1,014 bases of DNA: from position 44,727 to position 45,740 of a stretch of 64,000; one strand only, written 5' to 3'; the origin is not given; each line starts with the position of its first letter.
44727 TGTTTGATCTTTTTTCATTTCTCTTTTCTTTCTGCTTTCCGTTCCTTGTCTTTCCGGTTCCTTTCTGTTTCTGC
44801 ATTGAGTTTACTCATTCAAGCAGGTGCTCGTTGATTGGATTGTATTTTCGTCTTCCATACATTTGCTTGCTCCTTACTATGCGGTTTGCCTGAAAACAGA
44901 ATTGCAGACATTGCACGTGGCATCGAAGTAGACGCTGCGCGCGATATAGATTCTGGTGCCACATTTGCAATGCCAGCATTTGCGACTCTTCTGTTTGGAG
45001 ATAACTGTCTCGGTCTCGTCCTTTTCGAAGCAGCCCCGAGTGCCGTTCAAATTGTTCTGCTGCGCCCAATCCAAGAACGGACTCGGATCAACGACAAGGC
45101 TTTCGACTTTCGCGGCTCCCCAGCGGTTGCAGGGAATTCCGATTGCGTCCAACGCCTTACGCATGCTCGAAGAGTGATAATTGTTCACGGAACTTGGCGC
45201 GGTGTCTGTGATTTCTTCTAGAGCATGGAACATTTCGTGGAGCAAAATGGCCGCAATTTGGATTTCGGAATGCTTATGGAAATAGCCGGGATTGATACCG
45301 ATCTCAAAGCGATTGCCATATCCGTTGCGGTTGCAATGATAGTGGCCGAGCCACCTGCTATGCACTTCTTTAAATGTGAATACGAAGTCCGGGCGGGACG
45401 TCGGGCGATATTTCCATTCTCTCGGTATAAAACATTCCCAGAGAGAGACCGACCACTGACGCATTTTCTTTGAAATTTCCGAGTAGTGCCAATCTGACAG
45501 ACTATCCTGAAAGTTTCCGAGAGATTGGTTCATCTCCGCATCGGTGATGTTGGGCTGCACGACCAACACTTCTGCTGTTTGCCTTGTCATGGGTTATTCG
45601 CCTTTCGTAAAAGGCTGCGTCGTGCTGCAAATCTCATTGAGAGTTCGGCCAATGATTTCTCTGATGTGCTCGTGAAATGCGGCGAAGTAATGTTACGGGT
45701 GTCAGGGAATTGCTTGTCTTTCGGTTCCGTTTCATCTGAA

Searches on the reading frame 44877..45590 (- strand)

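Call 46: search_protein_families(library=pfam, proteins=[window:44877-45590:-], max_evalue=0.001)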
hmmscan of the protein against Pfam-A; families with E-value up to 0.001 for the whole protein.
window:44877-45590:- (237 aa): 2 families
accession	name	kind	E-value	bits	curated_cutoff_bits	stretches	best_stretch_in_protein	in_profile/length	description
PF10263.15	SprT-like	-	3.4e-06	27.3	25.6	1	64-150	15-95/108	SprT-like family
PF14891.12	Peptidase_M91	-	0.00069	20.4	25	1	87-138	65-118/176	Effector protein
